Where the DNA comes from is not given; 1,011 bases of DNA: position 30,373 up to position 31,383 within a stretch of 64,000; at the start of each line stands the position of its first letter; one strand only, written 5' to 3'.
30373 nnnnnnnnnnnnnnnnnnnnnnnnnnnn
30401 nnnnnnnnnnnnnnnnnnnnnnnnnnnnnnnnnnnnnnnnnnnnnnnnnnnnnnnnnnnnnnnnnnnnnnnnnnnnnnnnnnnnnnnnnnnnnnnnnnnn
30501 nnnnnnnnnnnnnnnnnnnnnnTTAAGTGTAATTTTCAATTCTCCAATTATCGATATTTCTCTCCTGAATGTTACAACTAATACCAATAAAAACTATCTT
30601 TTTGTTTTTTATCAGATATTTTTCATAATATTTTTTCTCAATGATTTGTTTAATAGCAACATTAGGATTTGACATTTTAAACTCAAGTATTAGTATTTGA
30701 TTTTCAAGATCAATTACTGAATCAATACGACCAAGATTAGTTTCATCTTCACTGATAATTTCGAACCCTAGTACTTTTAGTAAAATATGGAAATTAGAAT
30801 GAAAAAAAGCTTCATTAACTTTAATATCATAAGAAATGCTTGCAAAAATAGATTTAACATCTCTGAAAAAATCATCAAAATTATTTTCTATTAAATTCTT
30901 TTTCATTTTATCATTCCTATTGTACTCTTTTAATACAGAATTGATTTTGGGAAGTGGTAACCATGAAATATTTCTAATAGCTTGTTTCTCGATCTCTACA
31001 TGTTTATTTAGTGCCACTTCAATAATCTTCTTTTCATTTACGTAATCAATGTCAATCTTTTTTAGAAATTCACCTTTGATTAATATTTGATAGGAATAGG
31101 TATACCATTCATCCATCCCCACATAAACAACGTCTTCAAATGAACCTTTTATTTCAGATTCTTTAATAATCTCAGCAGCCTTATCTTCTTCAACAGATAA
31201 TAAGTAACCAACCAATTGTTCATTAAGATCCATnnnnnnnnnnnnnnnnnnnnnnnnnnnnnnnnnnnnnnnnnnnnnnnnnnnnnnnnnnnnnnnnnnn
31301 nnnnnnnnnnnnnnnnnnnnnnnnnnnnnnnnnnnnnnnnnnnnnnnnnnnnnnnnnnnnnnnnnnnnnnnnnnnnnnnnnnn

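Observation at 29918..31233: AT-rich two-gene cassette: a PD-(D/E)XK nuclease domain with an unplaced N-domain plus a single-pass membrane partner (candidate undescribed defence or abortive-infection pair)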

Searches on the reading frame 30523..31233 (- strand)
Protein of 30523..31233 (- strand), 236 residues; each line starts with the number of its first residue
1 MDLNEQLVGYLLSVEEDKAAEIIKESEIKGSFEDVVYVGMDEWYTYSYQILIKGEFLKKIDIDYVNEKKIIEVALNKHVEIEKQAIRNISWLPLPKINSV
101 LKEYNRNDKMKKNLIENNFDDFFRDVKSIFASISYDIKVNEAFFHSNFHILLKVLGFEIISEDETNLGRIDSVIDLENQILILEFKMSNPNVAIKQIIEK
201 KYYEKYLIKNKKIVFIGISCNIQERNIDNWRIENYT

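Call 3: search_protein_families(library=pfam, proteins=[window:30523-31233:-], max_evalue=1)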
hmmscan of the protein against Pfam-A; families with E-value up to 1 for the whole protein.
window:30523-31233:- (236 aa): 2 families
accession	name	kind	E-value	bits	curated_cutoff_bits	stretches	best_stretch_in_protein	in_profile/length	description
PF08011.17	PDDEXK_9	-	3.1e-16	59.7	25.5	1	140-230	2-105/105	PD-(D/E)XK nuclease superfamily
PF05239.21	PRC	-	0.033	14.6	21.2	1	154-187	9-44/78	PRC-barrel domain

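Call 4: search_protein_families(library=padloc, proteins=[window:30523-31233:-], max_evalue=1)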
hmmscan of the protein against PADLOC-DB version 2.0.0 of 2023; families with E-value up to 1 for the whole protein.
window:30523-31233:- (236 aa): 1 family
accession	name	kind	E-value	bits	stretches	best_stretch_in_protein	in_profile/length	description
PDLC02083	Cas4_II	-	0.01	14.3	1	160-199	68-106/186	-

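Call 5: search_protein_families(library=ncbifam, proteins=[window:30523-31233:-], max_evalue=1)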
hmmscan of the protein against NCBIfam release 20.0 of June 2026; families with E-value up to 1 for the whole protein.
window:30523-31233:- (236 aa): 0 families

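Call 9: find_homologous_proteins(query=window:30523-31233:-, max_evalue=0.001)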
Query window:30523-31233:- (236 aa): 37 proteins with E <= 0.001 among 861 candidates.
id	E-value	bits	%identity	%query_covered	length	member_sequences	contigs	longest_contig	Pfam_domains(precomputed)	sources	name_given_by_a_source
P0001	6.2e-145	499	100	100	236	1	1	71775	PF08011.18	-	-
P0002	5.0e-96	339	64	100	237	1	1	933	PF08011.18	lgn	-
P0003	3.3e-95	336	65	100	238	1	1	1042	PF08011.18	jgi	-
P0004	7.6e-87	309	61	100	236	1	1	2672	PF08011.18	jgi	-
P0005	2.6e-86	307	59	100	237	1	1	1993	PF08011.18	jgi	jgi:hypothetical protein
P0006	1.3e-85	305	61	100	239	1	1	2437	PF08011.18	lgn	-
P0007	5.7e-84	299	62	100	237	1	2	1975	PF08011.18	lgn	-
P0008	1.8e-83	298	62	100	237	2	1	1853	PF08011.18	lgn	-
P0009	1.1e-82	295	59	100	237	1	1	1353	PF08011.18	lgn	-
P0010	1.5e-82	295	61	100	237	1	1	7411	PF08011.18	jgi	jgi:ATP-dependent exoDNAse (exonuclease V) beta subunit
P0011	4.6e-82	293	60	100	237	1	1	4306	PF08011.18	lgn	-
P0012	1.2e-81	292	59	100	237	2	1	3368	PF08011.18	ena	-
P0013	4.5e-81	290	59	100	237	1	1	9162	PF08011.18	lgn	-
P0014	5.4e-81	289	56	100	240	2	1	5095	PF08011.18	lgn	-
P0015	6.1e-81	289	59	100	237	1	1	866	PF08011.18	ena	-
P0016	7.7e-80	286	54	100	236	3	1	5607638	PF08011.18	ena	-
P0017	1.5e-78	282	54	100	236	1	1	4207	PF08011.18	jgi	jgi:hypothetical protein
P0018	1.9e-78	281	55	100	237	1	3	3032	PF08011.18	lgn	-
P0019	5.3e-78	280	57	100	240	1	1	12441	PF08011.18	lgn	-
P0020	5.7e-77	276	56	100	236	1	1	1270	PF08011.18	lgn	-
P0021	1.8e-76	275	54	100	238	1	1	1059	PF08011.18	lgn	-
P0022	1.4e-75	272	54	100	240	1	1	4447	PF08011.18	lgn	-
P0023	3.3e-75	271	59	91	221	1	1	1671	PF08011.18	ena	-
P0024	2.5e-74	268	56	100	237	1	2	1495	PF08011.18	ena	-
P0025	5.2e-73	263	54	100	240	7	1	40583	PF08011.18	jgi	jgi:hypothetical protein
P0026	1.0e-72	262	53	99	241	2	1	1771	PF08011.18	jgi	jgi:hypothetical protein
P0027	1.3e-71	259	52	100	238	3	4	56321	PF08011.18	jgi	jgi:hypothetical protein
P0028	2.2e-71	258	53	100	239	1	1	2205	PF08011.18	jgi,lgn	jgi:hypothetical protein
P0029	4.0e-71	257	52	100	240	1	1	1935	PF08011.18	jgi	jgi:hypothetical protein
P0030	1.1e-70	256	52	100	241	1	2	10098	PF08011.18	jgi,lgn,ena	-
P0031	2.3e-69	251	51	100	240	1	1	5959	PF08011.18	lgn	-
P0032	5.0e-25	106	49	53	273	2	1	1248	PF08011.18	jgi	jgi:hypothetical protein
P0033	1.5e-24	105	38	87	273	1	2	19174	PF08011.18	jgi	jgi:hypothetical protein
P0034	5.2e-24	103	48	53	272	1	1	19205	PF08011.18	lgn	-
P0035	8.1e-24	103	46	53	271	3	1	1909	PF08011.18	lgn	-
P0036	6.5e-23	100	46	52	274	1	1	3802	PF08011.18,PF00072.31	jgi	-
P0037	8.8e-22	96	42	61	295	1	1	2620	PF08011.18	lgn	-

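Call 12: find_encoding_contigs(protein=P0016, flank=6000, max_places=3)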
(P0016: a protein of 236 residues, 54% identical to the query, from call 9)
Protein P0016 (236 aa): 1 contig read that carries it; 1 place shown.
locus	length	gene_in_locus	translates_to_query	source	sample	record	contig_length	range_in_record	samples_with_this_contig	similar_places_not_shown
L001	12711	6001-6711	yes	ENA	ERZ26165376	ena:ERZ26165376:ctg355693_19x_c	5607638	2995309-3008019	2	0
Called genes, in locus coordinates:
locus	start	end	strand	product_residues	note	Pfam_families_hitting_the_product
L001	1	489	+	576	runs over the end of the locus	PF20720:nSTAND3, PF05729:NACHT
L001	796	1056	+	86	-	-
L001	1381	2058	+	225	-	-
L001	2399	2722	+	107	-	-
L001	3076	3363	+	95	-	-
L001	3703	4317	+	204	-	-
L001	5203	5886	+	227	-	-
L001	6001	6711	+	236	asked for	PF08011:PDDEXK_9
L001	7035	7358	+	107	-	-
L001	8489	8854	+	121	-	PF20383:DUF6678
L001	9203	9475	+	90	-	PF24819:DUF7710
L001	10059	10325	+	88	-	-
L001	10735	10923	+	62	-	-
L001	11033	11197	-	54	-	-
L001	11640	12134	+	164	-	PF14534:DUF4440 (weak)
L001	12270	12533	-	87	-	-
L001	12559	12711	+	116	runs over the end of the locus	PF22036:MoaF_like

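Call 13: find_encoding_contigs(protein=P0025, flank=6000, max_places=3)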
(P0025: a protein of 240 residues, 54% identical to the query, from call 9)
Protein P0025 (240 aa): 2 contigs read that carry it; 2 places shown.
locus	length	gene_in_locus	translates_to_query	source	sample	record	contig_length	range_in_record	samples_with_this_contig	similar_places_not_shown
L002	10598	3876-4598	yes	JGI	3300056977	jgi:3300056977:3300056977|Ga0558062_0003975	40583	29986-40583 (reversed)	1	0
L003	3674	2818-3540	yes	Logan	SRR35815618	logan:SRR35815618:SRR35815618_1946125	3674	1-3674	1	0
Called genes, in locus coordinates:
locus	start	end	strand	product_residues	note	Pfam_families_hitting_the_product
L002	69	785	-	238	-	-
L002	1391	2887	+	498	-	PF17293:Arm-DNA-bind_5 (faint)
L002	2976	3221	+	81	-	-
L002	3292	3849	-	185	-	-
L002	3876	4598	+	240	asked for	PF08011:PDDEXK_9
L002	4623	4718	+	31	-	-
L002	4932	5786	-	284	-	-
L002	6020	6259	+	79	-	-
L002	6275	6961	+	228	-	PF01939:NucS_C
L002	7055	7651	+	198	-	-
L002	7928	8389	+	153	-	PF00383:dCMP_cyt_deam_1, PF14437:MafB19-deam, PF14439:Bd3614-deam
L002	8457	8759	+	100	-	-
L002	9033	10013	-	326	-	PF10463:Peptidase_U49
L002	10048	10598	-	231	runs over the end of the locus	PF01661:Macro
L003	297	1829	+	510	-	PF17293:Arm-DNA-bind_5 (faint)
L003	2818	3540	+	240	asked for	PF08011:PDDEXK_9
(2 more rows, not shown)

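Call 14: find_encoding_contigs(protein=P0027, flank=6000, max_places=3)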
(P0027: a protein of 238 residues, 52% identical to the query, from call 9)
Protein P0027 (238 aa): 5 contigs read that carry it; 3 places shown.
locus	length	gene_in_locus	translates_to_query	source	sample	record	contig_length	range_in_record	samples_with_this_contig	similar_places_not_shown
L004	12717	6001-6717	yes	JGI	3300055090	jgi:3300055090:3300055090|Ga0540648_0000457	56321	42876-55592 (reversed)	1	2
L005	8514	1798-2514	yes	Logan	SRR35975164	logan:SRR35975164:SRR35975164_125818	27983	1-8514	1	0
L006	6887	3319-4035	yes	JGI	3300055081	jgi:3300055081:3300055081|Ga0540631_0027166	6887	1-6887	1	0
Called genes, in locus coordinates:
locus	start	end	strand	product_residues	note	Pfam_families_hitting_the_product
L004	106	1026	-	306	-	PF05067:Mn_catalase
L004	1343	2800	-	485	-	PF01979:Amidohydro_1, PF07969:Amidohydro_3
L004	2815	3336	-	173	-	PF02464:CinA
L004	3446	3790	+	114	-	PF00887:ACBP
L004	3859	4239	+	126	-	-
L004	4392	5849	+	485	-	PF17293:Arm-DNA-bind_5 (faint)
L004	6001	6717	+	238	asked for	PF08011:PDDEXK_9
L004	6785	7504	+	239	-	-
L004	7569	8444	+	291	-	PF18928:DUF5677 (weak)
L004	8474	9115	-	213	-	PF20600:ExoX-like_C (weak)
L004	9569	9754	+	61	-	-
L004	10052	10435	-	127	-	-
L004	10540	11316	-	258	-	-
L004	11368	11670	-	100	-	-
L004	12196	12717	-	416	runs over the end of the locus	-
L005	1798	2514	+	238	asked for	PF08011:PDDEXK_9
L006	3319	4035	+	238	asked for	PF08011:PDDEXK_9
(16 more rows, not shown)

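Call 17: find_encoding_contigs(protein=P0010, flank=6000, max_places=2)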
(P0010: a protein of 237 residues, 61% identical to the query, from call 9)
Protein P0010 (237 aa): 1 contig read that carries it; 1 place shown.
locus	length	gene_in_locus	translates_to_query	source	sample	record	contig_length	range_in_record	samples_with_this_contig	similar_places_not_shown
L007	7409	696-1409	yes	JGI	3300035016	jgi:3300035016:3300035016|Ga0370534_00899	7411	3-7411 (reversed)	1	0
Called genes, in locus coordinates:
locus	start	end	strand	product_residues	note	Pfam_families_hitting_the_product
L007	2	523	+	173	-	?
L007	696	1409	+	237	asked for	PF08011:PDDEXK_9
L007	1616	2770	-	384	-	PF04909:Amidohydro_2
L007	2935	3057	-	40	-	-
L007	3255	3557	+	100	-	-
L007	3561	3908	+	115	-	PF05717:TnpB_IS66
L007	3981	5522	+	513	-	PF13007:LZ_Tnp_IS66 (weak), PF03050:DDE_Tnp_IS66, PF13817:DDE_Tnp_IS66_C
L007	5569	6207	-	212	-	PF04542:Sigma70_r2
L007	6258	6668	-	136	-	-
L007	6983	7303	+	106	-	-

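Call 18: find_encoding_contigs(protein=P0013, flank=6000, max_places=2)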
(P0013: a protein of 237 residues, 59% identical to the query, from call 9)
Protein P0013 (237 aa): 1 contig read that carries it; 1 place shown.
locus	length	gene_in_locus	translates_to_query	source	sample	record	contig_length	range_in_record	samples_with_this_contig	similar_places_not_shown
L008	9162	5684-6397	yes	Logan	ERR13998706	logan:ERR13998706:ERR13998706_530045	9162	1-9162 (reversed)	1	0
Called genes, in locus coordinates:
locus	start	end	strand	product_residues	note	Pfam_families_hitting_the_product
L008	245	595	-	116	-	-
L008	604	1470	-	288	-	-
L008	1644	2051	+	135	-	PF01381:HTH_3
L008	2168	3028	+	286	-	PF14022:DUF4238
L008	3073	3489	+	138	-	-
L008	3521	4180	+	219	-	-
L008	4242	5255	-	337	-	-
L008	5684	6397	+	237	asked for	PF08011:PDDEXK_9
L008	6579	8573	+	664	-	PF02171:Piwi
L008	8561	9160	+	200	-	?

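Call 19: find_encoding_contigs(protein=P0019, flank=6000, max_places=2)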
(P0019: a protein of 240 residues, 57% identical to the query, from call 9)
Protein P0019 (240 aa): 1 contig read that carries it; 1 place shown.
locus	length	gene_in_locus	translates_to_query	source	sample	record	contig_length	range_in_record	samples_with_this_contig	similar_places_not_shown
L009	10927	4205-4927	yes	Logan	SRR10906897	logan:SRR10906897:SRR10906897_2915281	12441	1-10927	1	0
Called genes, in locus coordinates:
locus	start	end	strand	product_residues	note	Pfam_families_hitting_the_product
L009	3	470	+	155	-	?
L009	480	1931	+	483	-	PF00589:Phage_integrase (weak)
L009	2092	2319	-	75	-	-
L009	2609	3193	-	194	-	-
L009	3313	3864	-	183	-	-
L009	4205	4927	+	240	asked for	PF08011:PDDEXK_9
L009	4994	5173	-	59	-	-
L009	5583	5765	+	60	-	-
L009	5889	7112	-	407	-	-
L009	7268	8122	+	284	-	PF18928:DUF5677 (weak)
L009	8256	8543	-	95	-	-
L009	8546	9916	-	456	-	-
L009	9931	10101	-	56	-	-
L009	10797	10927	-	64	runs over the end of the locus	-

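Call 26: find_related_loci(query=A2, collection=genome_contigs, flank=8000)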
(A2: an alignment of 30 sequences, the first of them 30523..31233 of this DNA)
Query A2 (236 aa) in genome_contigs; peptide patterns used: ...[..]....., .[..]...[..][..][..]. (x = any residue, [..] = any of these).
8 stretches matched a pattern; 4 encode a relative of the query (tblastn E <= 1e-3); 4 distinct loci.
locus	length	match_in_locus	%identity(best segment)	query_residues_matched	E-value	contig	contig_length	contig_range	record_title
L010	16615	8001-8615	56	32-236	4e-77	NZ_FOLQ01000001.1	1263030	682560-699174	Spirosoma endophyticum strain DSM 26130, whole genome shotgun sequence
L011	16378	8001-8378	49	110-235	6e-38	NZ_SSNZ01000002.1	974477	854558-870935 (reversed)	Flavobacterium supellecticarium strain CC-CTC003 contig02, whole genome shotgun sequence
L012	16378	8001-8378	50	110-230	7e-28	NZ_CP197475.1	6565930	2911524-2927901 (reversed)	Pedobacter sp. AW31-3R chromosome, complete genome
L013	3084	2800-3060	39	109-180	4e-14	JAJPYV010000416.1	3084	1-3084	MAG: Prevotella sp. isolate AH.B5_7 NODE_2589_length_3104_cov_8.730075, whole genome shotgun sequence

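Call 31: search_solved_structures(query=A2, max_evalue=10, show_alignments=2)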
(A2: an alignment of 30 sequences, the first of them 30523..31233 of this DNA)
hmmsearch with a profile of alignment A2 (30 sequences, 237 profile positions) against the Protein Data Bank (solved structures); distinct sequences matched with E-value up to 10: 5.
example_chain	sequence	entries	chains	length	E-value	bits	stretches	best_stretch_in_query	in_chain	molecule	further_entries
4ds1_A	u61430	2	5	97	0.34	13.6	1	15-95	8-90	Dynein light chain 1, cytoplasmic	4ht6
7n9f_o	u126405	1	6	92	0.34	13.6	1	15-95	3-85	Dynein light chain 1, cytoplasmic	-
4ic1_A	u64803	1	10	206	0.6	12.8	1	167-208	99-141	Uncharacterized protein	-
3lat_A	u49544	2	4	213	0.71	12.6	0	94-123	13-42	Bifunctional autolysin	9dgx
1zq1_C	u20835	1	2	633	1.1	12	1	82-129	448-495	Glutamyl-tRNA(Gln) amidotransferase subunit E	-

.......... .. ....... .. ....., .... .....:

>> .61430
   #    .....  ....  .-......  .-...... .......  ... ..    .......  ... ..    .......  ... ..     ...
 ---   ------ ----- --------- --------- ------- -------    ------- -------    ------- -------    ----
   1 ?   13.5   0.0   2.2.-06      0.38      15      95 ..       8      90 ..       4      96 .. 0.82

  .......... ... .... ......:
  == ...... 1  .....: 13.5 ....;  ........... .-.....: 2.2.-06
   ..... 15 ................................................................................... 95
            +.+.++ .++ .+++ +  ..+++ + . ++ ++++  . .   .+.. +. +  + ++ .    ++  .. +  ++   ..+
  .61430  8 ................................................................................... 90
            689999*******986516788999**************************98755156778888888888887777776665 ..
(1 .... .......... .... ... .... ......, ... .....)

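Call 32: search_protein_families(library=phrogs, proteins=[window:30523-31233:-], max_evalue=1)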
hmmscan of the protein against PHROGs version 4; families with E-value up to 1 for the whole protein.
window:30523-31233:- (236 aa): 1 family
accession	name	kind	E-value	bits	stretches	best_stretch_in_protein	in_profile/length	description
phrog_14085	-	unknown function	0.051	14.7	1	33-73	9-48/80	-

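Call 34: predict_structure(alignment_id=A2)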
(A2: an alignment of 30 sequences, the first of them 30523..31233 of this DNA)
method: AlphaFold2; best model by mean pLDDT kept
length: 236 residues; sequences in the alignment: 30
mean_pLDDT: 87.0   pTM: 0.64
mean pLDDT of the five models: 87.0, 86.6, 86.3, 83.4, 82.7
residues with pLDDT >= 90: 124; 70-90: 85; 50-70: 27; < 50: 0
segments of 3 or more residues with pLDDT < 50: none
pLDDT, mean of each block of 10 residues (from residue 1): 86 95 90 89 93 90 96 95 93 77 71 93 90 72 81 84 60 90 91 91 87 94 89 92
secondary structure, 60 per line:
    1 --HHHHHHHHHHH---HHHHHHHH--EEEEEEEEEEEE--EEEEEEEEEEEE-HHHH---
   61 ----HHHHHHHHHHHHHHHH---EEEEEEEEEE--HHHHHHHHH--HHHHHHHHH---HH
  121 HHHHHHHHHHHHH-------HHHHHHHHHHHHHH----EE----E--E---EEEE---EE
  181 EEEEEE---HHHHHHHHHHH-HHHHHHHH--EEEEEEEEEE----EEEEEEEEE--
elements in order: H3-13 H17-24 E27-38 E41-52 H54-57 H65-80 E84-93 H96-104 H107-115 H119-133 H141-154 E172-175 E179-186 H190-200 H202-209 E212-221 E226-234

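Call 39: list_cluster_members(proteins=[P0039, window:29918-30487:-, window:30523-31233:-])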
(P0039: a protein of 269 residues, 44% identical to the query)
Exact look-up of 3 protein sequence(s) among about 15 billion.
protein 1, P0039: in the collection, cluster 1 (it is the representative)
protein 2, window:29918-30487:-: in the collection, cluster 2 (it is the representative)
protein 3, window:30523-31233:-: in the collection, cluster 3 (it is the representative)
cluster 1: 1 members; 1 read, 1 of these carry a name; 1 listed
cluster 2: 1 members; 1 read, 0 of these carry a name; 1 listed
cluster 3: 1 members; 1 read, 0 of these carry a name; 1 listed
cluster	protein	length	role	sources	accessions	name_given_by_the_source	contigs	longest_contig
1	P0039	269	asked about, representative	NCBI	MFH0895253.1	MAG: hypothetical protein V2A54_12535 [Bacteroidota bacterium]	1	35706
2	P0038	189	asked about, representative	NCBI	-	-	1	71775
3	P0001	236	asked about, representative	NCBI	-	-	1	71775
